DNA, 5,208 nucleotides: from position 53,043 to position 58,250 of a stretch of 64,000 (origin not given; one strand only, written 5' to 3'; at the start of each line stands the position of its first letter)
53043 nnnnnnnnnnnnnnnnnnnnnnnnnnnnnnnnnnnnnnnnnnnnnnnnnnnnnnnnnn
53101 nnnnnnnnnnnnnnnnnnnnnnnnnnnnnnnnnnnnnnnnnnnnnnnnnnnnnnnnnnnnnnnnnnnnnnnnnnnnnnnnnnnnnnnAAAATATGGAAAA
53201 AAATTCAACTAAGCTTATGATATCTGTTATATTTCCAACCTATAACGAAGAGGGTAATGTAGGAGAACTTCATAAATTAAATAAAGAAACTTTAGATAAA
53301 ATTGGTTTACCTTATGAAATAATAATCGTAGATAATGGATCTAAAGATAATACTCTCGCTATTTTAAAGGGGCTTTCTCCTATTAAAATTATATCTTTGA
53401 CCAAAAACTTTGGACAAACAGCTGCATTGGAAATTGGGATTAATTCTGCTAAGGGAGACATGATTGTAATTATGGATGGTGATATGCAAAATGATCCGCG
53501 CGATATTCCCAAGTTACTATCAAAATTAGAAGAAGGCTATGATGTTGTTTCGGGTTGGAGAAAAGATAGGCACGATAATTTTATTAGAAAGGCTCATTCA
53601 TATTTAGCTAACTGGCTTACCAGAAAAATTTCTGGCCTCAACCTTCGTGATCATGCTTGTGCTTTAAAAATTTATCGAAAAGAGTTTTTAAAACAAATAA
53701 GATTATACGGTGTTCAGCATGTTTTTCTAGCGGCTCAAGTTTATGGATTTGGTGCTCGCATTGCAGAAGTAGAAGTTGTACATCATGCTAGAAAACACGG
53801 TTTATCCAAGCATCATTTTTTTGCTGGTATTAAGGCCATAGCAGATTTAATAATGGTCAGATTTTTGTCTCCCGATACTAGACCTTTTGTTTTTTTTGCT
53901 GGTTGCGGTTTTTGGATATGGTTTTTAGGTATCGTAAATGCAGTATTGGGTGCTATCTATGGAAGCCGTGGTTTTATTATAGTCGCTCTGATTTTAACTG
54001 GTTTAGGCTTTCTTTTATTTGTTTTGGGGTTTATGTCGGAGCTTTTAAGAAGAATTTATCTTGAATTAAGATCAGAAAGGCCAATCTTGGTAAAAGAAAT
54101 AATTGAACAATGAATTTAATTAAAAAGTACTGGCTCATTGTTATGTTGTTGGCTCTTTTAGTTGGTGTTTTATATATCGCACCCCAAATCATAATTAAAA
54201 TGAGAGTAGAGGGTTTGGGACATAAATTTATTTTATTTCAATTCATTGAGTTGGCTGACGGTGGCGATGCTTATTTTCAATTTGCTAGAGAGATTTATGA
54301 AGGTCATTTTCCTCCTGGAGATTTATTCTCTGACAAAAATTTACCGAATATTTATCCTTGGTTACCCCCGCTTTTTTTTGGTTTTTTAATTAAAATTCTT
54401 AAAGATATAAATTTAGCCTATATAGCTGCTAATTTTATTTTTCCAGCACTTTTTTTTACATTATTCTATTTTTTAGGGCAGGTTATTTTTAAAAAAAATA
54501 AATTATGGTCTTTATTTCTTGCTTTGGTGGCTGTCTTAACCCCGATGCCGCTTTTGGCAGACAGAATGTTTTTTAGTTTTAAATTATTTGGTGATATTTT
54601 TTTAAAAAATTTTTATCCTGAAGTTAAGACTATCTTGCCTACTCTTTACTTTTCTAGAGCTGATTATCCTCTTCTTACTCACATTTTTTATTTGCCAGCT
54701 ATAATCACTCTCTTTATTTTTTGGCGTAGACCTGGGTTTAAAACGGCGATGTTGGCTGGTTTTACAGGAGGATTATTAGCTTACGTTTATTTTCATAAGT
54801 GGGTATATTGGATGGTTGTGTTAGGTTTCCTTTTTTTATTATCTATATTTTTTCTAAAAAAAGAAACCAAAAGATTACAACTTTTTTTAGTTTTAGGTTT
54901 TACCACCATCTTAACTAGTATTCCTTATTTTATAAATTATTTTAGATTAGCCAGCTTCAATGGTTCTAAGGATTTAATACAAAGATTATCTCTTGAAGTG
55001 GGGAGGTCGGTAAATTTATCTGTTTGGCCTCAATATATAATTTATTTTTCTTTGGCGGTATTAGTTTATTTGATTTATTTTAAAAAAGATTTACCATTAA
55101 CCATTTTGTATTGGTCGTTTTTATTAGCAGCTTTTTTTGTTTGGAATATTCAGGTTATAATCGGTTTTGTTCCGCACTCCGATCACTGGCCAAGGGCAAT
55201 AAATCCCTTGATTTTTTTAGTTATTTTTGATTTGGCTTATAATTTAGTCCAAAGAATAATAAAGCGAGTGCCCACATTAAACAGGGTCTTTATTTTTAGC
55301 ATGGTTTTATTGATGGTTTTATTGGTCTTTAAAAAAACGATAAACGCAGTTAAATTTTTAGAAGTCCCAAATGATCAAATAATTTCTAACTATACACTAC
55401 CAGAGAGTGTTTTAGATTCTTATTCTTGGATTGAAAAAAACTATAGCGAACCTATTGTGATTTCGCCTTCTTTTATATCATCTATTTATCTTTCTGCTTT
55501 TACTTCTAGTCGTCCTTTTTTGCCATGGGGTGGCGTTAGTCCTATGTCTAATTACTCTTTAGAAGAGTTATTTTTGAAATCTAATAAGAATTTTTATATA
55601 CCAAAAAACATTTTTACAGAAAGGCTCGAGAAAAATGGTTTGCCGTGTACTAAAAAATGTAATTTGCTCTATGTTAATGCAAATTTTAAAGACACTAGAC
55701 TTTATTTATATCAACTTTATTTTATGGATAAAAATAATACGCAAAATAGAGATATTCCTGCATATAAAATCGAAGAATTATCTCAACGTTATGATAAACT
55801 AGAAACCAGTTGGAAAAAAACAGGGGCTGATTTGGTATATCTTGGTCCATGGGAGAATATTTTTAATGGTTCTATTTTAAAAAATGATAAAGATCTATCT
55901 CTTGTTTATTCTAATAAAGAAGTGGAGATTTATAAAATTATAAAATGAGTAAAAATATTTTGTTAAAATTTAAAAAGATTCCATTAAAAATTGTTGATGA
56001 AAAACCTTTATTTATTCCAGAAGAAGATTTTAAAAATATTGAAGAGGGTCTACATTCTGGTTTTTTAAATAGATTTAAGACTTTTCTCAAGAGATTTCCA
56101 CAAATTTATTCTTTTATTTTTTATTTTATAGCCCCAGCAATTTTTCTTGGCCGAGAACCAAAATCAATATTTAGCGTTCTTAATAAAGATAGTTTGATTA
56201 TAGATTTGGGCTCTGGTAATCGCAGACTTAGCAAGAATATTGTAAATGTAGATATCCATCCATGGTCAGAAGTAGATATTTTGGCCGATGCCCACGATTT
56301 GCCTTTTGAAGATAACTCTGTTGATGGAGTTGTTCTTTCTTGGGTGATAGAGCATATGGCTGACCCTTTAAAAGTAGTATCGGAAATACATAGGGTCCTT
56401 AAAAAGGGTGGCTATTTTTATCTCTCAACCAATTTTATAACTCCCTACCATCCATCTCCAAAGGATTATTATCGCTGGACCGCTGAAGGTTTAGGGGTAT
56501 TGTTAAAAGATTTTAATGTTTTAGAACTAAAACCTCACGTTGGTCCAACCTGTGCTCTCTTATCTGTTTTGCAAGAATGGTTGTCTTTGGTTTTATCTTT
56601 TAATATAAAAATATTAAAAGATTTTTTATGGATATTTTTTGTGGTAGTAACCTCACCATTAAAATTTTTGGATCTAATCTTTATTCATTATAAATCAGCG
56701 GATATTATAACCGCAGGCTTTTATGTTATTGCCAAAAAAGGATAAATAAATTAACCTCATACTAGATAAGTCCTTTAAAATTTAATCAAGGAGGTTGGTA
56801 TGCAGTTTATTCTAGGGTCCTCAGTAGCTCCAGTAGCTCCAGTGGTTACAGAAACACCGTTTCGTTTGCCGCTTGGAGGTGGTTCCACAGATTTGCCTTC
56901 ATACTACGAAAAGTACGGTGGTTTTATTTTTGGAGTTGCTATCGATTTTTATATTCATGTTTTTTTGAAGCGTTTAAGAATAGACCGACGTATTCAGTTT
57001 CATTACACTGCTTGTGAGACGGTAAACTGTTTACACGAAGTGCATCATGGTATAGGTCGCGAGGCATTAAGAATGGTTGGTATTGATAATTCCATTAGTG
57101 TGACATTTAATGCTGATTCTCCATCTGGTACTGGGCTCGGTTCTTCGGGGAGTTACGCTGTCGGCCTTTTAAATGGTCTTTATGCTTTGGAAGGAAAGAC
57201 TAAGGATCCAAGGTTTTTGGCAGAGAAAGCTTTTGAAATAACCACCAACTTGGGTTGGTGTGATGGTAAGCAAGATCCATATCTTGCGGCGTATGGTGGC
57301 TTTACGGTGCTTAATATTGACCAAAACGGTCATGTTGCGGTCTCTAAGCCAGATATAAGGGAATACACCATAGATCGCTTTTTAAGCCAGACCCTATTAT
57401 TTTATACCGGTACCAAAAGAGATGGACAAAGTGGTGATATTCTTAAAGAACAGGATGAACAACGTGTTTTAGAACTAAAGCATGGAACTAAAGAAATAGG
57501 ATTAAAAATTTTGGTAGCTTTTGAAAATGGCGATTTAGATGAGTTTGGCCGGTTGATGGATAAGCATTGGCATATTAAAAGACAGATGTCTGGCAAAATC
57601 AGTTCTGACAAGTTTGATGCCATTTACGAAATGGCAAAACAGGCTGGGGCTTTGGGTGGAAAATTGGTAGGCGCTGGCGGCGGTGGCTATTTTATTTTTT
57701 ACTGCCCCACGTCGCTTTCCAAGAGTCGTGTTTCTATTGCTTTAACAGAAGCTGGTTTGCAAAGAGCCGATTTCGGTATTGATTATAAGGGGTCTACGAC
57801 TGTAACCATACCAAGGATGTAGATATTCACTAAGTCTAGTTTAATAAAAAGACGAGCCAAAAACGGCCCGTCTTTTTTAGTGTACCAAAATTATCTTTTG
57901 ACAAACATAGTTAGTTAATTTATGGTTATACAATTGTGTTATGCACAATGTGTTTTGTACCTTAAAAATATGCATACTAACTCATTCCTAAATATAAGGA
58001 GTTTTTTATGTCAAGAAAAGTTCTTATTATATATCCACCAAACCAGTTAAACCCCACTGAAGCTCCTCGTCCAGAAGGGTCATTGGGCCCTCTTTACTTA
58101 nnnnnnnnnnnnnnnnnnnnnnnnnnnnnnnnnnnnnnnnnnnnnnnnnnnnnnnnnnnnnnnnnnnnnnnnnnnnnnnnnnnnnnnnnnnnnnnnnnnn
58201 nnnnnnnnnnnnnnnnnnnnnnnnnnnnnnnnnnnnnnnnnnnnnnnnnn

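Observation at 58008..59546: Cobalamin-dependent radical SAM enzyme inside the sugar cluster, in a genome segment that also encodes AdoCbl-dependent NrdJ and the corrinoid adenosyltransferase CobO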

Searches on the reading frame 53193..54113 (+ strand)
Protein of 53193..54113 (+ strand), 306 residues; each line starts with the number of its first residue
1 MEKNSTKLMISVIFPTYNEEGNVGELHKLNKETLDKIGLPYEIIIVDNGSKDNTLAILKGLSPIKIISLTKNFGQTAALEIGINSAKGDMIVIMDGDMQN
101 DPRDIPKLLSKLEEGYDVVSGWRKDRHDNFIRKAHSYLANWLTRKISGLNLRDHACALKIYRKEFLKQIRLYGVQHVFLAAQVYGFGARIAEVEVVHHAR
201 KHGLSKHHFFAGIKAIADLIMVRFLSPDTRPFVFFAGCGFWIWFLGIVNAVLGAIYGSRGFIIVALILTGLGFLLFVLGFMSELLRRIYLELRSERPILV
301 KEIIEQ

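Call 3: search_protein_families(library=pfam, proteins=[window:53193-54113:+], max_evalue=0.01)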
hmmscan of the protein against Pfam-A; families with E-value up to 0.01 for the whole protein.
window:53193-54113:+ (306 aa): 4 families
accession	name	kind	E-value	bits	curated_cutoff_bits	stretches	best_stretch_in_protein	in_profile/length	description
PF00535.33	Glycos_transf_2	-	1.4e-31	110.1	23.3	1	11-169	1-167/168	Glycosyl transferase family 2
PF13641.12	Glyco_tranf_2_3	-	3.5e-05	24.4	27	1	10-170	3-175/230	Glycosyltransferase like family 2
PF10111.15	Glyco_tranf_2_2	-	3.6e-05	23.8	27.3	1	11-109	1-103/276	Glycosyltransferase like family 2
PF13704.12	Glyco_tranf_2_4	-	0.0014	19.5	27.5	1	42-75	21-54/98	Glycosyl transferase family 2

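Call 66: search_protein_families(library=ncbifam, proteins=[window:53193-54113:+], max_evalue=0.001)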
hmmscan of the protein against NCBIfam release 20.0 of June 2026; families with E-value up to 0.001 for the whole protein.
window:53193-54113:+ (306 aa): 18 families
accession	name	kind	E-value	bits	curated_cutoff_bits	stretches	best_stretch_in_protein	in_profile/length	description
NF007986.1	PRK10714.1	equivalog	4.6e-47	160.6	529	1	10-305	8-313/316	undecaprenyl-phosphate 4-deoxy-4-formamido-L-arabinose transferase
NF047588.1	GlcsyltransPgfSStrep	equivalog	1.2e-30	106.8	500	1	9-297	2-298/308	glycosyltransferase PgfS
TIGR04182.1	glyco_TIGR04182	equivalog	1.6e-14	54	325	1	10-291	2-288/293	S-layer glycoprotein N-glycosyltransferase AglJ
TIGR03937.1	PgaC_IcaA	equivalog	1.6e-13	50.4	422.3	1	6-114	43-152/407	poly-beta-1,6-N-acetyl-D-glucosamine synthase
NF041875.1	EPS_EpsD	equivalog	6.9e-13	48.7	370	1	10-119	1-111/325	exopolysaccharide biosynthesis glycosyltransferase EpsD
NF041391.1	DPhHxTase_Halo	equivalog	5.8e-11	41.8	375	1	16-220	3-205/213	dolichyl-phosphate hexose transferase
TIGR04283.1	glyco_like_mftF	equivalog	7e-11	42.1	182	1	10-112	1-97/221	TIGR04283 family arsenosugar biosynthesis glycosyltransferase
NF058614.1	PPMAGASynPpgS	equivalog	1.5e-10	40.9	370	1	12-195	4-194/226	polyprenyl-phospho-N-acetylgalactosaminyl synthase PpgS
NF010496.0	PRK13915.1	equivalog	1.7e-10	40.5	262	1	5-112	28-142/307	glucosyl-3-phosphoglycerate synthase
NF047683.1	TeichurnBiosyTuaG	equivalog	1.1e-08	35.1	400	1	6-109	4-108/252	teichuronic acid biosynthesis protein TuaG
NF007482.0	PRK10073.1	equivalog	2.4e-08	33.3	423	1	5-110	3-108/334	glycosyltransferase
TIGR03965.1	mycofact_glyco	equivalog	2.7e-07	29.9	280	1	10-114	76-181/467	mycofactocin biosynthesis glycosyltransferase MftF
NF038302.1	EPS_HpsE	equivalog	3.1e-07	29.7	300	1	10-100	3-99/307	hormogonium polysaccharide biosynthesis glycosyltransferase HpsE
NF050819.1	PolSacchBiosHfsG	equivalog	1.4e-05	24.5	500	1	6-105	10-109/302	polysaccharide biosynthesis protein HfsG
NF050050.1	ProtGlycPglI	equivalog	5e-05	22.8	500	1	9-123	3-119/306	GalNAc(5)-diNAcBac-PP-undecaprenol beta-1,3-glucosyltransferase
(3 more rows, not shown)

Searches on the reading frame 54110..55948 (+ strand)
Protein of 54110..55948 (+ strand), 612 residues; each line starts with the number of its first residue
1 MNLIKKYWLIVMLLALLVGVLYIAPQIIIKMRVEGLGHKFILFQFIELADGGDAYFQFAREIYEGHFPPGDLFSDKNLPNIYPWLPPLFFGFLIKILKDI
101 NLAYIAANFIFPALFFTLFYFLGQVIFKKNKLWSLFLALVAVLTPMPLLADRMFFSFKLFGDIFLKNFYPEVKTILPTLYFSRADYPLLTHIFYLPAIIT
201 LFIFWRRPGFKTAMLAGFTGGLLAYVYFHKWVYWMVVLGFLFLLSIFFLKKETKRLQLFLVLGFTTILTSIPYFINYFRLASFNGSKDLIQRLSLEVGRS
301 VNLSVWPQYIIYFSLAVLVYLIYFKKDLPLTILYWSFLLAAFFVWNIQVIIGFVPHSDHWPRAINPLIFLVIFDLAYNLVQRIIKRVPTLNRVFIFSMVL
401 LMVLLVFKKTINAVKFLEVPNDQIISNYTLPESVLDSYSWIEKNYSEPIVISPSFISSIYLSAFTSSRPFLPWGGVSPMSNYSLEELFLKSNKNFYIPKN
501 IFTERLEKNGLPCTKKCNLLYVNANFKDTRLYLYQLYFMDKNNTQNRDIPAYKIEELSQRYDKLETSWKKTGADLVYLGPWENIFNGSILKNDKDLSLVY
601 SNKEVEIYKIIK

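Call 3: search_protein_families(library=pfam, proteins=[window:54110-55948:+], max_evalue=0.01)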
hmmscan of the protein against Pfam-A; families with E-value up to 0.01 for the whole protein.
window:54110-55948:+ (612 aa): 0 families

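Call 66: search_protein_families(library=ncbifam, proteins=[window:54110-55948:+], max_evalue=0.001)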
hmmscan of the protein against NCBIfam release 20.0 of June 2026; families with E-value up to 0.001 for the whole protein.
window:54110-55948:+ (612 aa): 0 families

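Call 67: search_solved_structures(query=window:54110-55948:+, max_evalue=1)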
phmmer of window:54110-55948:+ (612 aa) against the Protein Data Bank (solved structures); distinct sequences matched with E-value up to 1: 2.
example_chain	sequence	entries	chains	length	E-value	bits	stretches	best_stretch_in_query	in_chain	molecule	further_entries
2l6l_A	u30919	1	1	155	0.45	12.6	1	523-573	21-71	DnaJ homolog subfamily C member 24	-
1wjz_A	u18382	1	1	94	0.45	12.6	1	523-573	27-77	1700030A21Rik protein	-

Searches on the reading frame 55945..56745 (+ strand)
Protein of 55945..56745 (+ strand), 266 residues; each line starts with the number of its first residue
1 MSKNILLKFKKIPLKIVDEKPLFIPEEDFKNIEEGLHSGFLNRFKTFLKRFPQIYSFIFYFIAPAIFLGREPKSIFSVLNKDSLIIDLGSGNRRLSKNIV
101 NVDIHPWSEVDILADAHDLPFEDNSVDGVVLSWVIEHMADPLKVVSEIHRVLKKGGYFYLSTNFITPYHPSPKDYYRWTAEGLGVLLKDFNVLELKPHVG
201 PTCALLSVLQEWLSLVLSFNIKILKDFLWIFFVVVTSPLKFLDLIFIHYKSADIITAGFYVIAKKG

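Call 3: search_protein_families(library=pfam, proteins=[window:55945-56745:+], max_evalue=0.01)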
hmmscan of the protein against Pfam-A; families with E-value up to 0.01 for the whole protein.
window:55945-56745:+ (266 aa): 7 families
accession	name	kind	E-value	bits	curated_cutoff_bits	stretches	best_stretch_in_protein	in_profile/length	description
PF08241.18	Methyltransf_11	-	6.6e-16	59.2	21.2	1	112-160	47-95/95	Methyltransferase domain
PF13847.12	Methyltransf_31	-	9e-09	35.6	27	1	113-161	60-110/145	Methyltransferase domain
PF13489.12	Methyltransf_23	-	3.1e-08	33.9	27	1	79-174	20-128/164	Methyltransferase domain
PF13649.12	Methyltransf_25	-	3.3e-08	34.5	27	1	113-156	52-97/97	Methyltransferase domain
PF01209.24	Ubie_methyltran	-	5.6e-08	32.9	20.1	1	112-160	103-151/233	ubiE/COQ5 methyltransferase family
PF05148.21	Methyltransf_8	-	6.1e-08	33.2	27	1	82-160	73-156/219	Hypothetical methyltransferase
PF08242.18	Methyltransf_12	-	7.1e-06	27.1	30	1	94-158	35-98/98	Methyltransferase domain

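Call 66: search_protein_families(library=ncbifam, proteins=[window:55945-56745:+], max_evalue=0.001)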
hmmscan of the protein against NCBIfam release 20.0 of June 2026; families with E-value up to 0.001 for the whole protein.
window:55945-56745:+ (266 aa): 20 families
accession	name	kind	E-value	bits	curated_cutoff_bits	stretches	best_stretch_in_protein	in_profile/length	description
NF045667.1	MTase_DVU1556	equivalog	2.1e-09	37.1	155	1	112-161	71-120/213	DVU_1556 family methyltransferase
TIGR01934.1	MenG_MenH_UbiE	subfamily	1.7e-08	34.1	158.35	1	113-160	94-141/223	ubiquinone/menaquinone biosynthesis methyltransferase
NF001243.0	PRK00216.1-4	equivalog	9.6e-07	28.4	235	1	110-157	100-148/237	demethylmenaquinone methyltransferase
NF001244.0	PRK00216.1-5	equivalog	1.2e-06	28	216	1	113-159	106-152/236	bifunctional demethylmenaquinone methyltransferase/2-methoxy-6-polyprenyl-1,4-benzoquinol methylase UbiE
NF047649.1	MTase_UXPK_star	exception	1.3e-06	27.6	460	1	101-165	121-186/283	methyltransferase/UXPK-star double selenoprotein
NF001241.0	PRK00216.1-2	equivalog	1.5e-06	28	327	1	112-169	99-155/231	demethylmenaquinone methyltransferase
NF008823.0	PRK11873.1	subfamily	1.6e-06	27.8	263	1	115-161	136-182/272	arsenite methyltransferase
NF052510.1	methyltran_MpqE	exception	3.5e-06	26.6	335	1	112-178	103-168/234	methyl-plastoquinone biosynthesis methyltransferase MpqE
NF040539.1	AST_met_ArsM_2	exception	5.3e-06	26.5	240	1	113-173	116-174/262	putative arsinothricin biosynthesis methyltransferase ArsM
TIGR02072.1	BioC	equivalog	9.8e-06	25.5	184.95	1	85-162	63-134/244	malonyl-ACP O-methyltransferase BioC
TIGR02752.1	MenG_heptapren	equivalog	1.5e-05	24.6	419.85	1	114-157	103-146/231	demethylmenaquinone methyltransferase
NF001240.0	PRK00216.1-1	equivalog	3.5e-05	23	378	1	112-159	120-167/251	bifunctional demethylmenaquinone methyltransferase/2-methoxy-6-polyprenyl-1,4-benzoquinol methylase UbiE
NF001242.0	PRK00216.1-3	equivalog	4.4e-05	23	351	1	112-159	127-174/258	bifunctional demethylmenaquinone methyltransferase/2-methoxy-6-polyprenyl-1,4-benzoquinol methylase UbiE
NF041537.1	ArsM_AhpD_UU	exception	6e-05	22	510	1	114-165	134-185/345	arsenite methyltransferase/AhpD domain selenoprotein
NF045823.1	PthPhpthDimycoMt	equivalog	6.5e-05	22.2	300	1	114-159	120-165/256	phthiotriol/phenolphthiotriol dimycocerosates methyltransferase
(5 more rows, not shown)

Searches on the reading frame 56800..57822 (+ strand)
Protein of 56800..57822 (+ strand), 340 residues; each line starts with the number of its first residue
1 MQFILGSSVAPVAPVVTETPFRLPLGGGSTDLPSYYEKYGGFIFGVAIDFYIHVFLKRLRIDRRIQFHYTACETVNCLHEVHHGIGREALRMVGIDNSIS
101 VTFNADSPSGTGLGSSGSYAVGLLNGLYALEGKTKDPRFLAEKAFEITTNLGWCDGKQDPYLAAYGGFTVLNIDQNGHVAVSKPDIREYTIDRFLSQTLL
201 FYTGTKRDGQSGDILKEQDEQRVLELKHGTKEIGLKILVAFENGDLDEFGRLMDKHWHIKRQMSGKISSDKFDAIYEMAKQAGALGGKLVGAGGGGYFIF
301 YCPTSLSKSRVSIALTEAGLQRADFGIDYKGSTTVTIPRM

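Call 3: search_protein_families(library=pfam, proteins=[window:56800-57822:+], max_evalue=0.01)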
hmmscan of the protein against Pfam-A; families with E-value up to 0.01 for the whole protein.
window:56800-57822:+ (340 aa): 2 families
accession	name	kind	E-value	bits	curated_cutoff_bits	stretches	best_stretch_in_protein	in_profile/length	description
PF08544.19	GHMP_kinases_C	-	3.7e-12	46.9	21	1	238-307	2-71/85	GHMP kinases C terminal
PF00288.32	GHMP_kinases_N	-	5.6e-07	30.1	22.3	1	93-167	14-87/87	GHMP kinases N terminal domain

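Call 4: search_protein_families(library=ncbifam, proteins=[window:56800-57822:+], max_evalue=0.01)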
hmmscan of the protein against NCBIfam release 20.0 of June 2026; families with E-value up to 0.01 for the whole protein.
window:56800-57822:+ (340 aa): 9 families
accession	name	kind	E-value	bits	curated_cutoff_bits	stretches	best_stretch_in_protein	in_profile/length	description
NF049969.1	GlMnHpPKinHddA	equivalog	1.1e-41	143.4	600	1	16-325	4-326/338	D-glycero-D-manno-heptose 7-phosphate kinase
NF009948.0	PRK13412.1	equivalog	1.3e-21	76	721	1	97-300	725-933/974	bifunctional fucokinase/fucose-1-phosphate guanylyltransferase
TIGR00549.1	mevalon_kin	equivalog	8e-16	58.3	163.05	1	89-300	69-275/276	mevalonate kinase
NF003036.0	PRK03926.1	equivalog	2e-12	46.8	403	1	40-319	21-283/302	mevalonate kinase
NF003006.0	PRK03817.1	equivalog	7.7e-09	35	443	1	235-299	247-310/352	galactokinase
TIGR00131.1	gal_kin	equivalog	3.5e-07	29.5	226.65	1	210-303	259-351/388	galactokinase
NF001816.0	PRK00555.1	equivalog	5.2e-07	29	509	1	235-309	258-331/363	galactokinase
NF003705.0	PRK05322.1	equivalog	7.1e-07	28.3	385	1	235-298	282-345/388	galactokinase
NF002288.1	PRK01212.1-4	equivalog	2.9e-05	23.2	194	1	90-294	68-259/303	homoserine kinase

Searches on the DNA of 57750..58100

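Call 69: search_rna_families(source=window, start=57750, end=58100, threshold=evalue, max_evalue=1)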
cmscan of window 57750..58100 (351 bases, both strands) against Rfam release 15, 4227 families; matches with E-value up to 1: 5.
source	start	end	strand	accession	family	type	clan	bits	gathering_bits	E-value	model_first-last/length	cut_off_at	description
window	57830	57930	-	RF00401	SNORA20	Gene; snRNA; snoRNA; HACA-box;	CL00030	26.1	60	0.032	1-128/128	no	Small nucleolar RNA SNORA20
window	57843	57951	-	RF02686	RAGATH-6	Gene; ribozyme;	-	22.4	170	0.67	1-152/152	no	RAGATH-6 RNA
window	57842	57948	-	RF00378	Qrr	Gene; sRNA;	-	19.9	50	0.25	1-108/108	no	Qrr RNA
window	57832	57970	-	RF03532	SQ2397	Cis-reg;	-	17.5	100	0.76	1-243/243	no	Cis-regulator of HTH transcription factor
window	57848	57949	-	RF00082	SraG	Gene; sRNA;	-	17.5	50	1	1-177/177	no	SraG RNA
